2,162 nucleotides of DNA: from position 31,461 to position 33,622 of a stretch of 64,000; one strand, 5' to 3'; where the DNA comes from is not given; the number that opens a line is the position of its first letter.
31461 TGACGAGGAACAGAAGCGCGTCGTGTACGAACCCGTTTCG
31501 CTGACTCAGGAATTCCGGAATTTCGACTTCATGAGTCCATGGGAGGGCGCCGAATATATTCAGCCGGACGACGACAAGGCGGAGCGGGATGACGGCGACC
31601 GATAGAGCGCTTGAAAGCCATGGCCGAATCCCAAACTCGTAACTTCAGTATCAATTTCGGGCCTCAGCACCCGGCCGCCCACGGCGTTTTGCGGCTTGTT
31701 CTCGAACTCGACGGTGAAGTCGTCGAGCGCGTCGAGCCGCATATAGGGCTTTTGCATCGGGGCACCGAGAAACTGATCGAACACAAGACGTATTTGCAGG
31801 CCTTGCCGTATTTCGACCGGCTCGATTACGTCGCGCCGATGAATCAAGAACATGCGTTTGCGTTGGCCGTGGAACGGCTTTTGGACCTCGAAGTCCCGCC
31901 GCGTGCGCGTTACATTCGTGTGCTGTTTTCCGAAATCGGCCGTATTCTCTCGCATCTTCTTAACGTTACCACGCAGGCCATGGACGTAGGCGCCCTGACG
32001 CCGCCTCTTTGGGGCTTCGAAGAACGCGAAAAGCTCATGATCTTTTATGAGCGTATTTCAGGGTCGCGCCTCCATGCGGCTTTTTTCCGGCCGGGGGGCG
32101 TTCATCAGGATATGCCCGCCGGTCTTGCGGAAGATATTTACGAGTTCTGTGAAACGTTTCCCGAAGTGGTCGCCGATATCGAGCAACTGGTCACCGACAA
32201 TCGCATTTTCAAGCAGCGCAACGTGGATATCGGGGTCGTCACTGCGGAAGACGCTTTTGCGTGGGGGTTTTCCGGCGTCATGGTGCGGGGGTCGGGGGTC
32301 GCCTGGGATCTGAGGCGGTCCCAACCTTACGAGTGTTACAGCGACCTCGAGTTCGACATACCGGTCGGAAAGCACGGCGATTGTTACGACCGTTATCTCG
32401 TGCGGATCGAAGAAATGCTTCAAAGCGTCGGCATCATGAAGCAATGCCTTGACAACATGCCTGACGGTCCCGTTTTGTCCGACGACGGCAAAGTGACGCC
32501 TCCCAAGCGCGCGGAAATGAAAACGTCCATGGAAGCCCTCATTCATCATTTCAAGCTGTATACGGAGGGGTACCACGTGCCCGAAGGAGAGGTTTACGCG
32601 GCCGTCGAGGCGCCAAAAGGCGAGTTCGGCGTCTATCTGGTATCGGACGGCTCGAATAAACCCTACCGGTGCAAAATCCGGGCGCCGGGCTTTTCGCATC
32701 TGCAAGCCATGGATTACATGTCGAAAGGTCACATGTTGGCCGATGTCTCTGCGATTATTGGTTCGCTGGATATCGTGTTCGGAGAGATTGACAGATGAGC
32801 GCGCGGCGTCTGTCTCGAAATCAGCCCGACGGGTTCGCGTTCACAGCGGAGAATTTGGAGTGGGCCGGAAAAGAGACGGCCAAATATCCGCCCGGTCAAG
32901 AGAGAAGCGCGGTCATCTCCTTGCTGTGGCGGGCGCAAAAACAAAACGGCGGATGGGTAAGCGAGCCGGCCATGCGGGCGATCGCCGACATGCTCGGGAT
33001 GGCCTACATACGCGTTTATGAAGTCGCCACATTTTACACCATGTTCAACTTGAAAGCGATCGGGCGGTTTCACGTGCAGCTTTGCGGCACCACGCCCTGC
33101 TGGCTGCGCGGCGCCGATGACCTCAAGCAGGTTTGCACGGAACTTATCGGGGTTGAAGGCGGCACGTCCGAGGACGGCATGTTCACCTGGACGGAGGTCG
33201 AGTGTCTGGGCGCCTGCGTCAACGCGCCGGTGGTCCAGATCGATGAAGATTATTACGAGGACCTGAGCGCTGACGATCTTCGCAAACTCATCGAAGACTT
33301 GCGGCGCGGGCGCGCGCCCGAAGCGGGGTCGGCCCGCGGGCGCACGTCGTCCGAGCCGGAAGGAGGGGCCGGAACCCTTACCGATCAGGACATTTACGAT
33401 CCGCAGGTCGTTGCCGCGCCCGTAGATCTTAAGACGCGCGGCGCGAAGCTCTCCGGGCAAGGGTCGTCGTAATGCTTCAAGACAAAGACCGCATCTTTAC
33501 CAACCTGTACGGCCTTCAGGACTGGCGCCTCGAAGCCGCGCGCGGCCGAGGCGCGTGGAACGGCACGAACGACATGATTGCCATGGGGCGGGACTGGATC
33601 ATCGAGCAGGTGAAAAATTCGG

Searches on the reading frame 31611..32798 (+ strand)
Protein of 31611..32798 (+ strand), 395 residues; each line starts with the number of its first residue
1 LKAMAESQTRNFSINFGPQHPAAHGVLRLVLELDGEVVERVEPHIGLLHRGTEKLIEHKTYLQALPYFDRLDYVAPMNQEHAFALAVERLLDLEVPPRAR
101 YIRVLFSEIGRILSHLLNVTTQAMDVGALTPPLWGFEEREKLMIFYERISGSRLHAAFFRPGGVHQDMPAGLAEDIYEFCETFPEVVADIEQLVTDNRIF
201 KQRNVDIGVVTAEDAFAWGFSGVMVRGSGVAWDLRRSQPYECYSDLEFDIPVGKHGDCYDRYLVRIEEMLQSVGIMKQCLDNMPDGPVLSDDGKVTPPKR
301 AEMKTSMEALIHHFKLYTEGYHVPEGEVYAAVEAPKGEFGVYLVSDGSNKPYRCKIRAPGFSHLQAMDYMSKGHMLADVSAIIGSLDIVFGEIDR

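Call 27: search_protein_families(library=pfam, proteins=[window:31611-32798:+], max_evalue=0.001)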
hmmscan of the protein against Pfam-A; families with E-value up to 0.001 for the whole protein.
window:31611-32798:+ (395 aa): 1 family
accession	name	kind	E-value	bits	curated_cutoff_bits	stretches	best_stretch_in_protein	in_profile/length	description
PF00346.24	Complex1_49kDa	-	1.1e-126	421.9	24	1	125-395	1-271/271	Respiratory-chain NADH dehydrogenase, 49 Kd subunit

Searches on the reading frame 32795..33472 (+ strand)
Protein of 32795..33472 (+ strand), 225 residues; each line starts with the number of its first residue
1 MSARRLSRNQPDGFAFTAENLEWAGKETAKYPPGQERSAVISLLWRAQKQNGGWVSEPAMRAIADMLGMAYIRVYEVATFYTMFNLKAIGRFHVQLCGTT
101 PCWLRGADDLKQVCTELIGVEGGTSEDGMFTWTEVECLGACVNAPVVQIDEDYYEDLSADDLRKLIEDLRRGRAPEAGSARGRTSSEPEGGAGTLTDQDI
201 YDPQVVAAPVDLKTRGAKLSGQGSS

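Call 69: find_encoding_contigs(protein=window:32795-33472:+, flank=10000, max_places=10)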
Protein window:32795-33472:+ (225 aa): no gene with exactly this product is on record in the collection.
